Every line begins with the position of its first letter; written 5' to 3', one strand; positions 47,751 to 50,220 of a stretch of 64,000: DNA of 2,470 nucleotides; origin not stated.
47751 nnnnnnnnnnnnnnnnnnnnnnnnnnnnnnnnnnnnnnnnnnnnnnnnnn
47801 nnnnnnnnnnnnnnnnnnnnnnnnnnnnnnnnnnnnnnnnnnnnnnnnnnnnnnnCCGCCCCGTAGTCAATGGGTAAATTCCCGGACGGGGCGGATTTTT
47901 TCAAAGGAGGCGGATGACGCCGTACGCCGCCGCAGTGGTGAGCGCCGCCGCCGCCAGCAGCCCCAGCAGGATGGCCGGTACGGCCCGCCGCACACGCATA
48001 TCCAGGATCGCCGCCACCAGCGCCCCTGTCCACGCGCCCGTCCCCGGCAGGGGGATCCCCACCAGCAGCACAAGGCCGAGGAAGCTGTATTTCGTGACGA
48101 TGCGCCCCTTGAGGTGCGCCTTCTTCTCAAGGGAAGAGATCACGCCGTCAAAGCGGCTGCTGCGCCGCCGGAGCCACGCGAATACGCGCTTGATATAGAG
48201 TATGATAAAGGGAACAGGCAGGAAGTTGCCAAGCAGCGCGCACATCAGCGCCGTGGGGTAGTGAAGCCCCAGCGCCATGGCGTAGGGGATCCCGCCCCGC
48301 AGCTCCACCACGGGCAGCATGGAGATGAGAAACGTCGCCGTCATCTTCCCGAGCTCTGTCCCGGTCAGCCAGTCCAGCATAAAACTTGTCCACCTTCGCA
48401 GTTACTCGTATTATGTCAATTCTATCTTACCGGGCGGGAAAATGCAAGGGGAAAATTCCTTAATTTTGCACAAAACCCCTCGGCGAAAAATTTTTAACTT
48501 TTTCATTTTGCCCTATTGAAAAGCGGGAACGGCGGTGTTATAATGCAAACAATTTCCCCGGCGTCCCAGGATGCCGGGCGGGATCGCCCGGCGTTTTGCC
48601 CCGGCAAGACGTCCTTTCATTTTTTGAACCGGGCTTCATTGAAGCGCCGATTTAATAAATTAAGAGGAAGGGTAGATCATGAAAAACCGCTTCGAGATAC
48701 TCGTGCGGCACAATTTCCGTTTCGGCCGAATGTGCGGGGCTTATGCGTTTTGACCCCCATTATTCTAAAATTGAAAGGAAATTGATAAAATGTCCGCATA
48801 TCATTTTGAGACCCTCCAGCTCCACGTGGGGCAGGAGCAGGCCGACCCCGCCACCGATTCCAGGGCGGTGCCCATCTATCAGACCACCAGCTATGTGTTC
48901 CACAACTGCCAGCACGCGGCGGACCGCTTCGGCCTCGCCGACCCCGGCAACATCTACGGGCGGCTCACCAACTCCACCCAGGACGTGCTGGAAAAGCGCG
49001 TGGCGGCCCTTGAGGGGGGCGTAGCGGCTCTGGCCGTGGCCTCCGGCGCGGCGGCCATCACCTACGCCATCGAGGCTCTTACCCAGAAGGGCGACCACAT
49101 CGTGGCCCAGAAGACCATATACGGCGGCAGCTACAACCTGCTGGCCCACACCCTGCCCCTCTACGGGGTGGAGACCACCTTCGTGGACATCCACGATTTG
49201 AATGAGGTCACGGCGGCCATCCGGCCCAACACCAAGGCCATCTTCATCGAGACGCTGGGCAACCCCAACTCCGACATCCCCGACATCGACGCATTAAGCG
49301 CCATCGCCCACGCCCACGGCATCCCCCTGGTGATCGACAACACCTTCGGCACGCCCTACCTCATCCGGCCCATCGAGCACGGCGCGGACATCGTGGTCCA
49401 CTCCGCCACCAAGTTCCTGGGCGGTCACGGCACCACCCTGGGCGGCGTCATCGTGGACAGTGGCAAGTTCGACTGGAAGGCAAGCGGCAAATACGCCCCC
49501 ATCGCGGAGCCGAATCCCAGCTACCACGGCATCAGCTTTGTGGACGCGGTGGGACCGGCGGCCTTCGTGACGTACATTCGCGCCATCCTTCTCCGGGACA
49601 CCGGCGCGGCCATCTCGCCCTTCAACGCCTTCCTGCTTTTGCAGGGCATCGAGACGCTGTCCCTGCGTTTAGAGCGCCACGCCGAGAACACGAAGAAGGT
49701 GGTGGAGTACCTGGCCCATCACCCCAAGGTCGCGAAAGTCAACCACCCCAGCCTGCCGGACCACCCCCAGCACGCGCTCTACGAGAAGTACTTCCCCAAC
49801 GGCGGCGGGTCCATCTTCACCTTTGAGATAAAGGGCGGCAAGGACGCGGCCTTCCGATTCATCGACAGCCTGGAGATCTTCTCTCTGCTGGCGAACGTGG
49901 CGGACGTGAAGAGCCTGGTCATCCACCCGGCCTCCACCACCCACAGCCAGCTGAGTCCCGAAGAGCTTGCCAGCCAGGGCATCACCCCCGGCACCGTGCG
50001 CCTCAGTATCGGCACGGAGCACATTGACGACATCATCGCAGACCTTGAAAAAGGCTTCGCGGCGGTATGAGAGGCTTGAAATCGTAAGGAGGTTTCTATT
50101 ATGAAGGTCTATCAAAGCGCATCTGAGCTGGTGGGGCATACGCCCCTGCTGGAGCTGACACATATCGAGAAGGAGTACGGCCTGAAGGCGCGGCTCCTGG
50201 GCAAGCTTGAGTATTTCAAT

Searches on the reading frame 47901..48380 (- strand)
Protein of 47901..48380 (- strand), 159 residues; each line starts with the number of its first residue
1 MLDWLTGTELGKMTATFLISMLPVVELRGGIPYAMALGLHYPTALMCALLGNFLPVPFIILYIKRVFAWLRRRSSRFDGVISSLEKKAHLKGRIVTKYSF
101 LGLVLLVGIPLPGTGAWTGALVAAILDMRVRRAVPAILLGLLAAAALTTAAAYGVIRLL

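Call 8: search_protein_families(library=pfam, proteins=[window:47901-48380:-])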
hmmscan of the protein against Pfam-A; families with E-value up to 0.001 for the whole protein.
window:47901-48380:- (159 aa): 1 family
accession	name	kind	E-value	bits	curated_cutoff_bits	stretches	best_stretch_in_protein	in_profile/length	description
PF06695.16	Sm_multidrug_ex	-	4.5e-39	134.2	30.7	1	26-145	1-119/121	Putative small multi-drug export protein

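Call 67: find_encoding_contigs(protein=window:47901-48380:-, flank=8000, max_places=10)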
Protein window:47901-48380:- (159 aa): 9 contigs read that carry it; 8 places shown.
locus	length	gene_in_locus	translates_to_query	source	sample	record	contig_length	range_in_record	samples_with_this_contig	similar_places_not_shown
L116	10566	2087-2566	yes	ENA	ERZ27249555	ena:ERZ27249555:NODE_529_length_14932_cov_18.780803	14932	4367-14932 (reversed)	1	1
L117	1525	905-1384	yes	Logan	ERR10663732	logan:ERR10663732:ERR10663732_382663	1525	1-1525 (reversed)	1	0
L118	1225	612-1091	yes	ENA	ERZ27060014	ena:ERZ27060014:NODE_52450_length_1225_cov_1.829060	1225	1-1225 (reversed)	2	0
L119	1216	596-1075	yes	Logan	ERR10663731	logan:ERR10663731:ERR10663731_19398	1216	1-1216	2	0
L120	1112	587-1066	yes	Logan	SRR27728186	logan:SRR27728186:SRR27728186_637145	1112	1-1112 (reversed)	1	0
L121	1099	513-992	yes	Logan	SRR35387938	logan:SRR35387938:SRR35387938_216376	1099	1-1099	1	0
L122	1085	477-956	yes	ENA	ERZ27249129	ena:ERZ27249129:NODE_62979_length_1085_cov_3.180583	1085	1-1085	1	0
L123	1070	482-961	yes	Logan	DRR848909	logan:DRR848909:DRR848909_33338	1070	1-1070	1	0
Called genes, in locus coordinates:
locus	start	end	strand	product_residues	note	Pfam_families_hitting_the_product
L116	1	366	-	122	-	?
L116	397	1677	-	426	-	PF01053:Cys_Met_Meta_PP, PF00155:Aminotran_1_2, PF01212:Beta_elim_lyase (faint), PF01041:DegT_DnrJ_EryC1, PF00266:Aminotran_5 (weak)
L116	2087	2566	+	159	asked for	PF06695:Sm_multidrug_ex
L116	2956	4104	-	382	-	PF14659:Phage_int_SAM_3, PF00589:Phage_integrase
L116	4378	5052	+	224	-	PF00072:Response_reg, PF00486:Trans_reg_C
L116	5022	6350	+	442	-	PF00672:HAMP (faint), PF00512:HisKA (weak), PF02518:HATPase_c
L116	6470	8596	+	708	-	-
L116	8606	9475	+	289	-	PF00005:ABC_tran, PF13304:AAA_21 (weak)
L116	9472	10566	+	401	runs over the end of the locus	-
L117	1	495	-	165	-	?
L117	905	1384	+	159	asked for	PF06695:Sm_multidrug_ex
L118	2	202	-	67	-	?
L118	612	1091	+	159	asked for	PF06695:Sm_multidrug_ex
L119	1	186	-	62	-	?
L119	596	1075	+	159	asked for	PF06695:Sm_multidrug_ex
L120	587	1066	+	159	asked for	PF06695:Sm_multidrug_ex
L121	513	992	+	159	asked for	PF06695:Sm_multidrug_ex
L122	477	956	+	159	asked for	PF06695:Sm_multidrug_ex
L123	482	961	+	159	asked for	PF06695:Sm_multidrug_ex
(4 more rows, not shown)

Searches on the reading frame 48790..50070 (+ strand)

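Call 8: search_protein_families(library=pfam, proteins=[window:48790-50070:+])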
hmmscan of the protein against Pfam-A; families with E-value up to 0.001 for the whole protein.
window:48790-50070:+ (426 aa): 6 families
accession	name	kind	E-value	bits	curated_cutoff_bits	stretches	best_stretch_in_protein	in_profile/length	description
PF01053.26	Cys_Met_Meta_PP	-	1.9e-136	455.1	27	1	7-423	1-380/381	Cys/Met metabolism PLP-dependent enzyme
PF01041.23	DegT_DnrJ_EryC1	-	3.4e-11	43.4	19.8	1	64-190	26-154/360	DegT/DnrJ/EryC1/StrS aminotransferase family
PF00155.27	Aminotran_1_2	-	1.1e-10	41.7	19.7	1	52-224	32-235/361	Aminotransferase class I and II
PF00266.25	Aminotran_5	-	5e-06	26.2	21.5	1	87-217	71-210/371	Aminotransferase class-V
PF01212.27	Beta_elim_lyase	-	1.5e-05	24.9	27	1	63-184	33-169/288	Beta-eliminating lyase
PF02347.22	GDC-P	-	0.00082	18.8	26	0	87-209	140-259/429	Glycine cleavage system P-protein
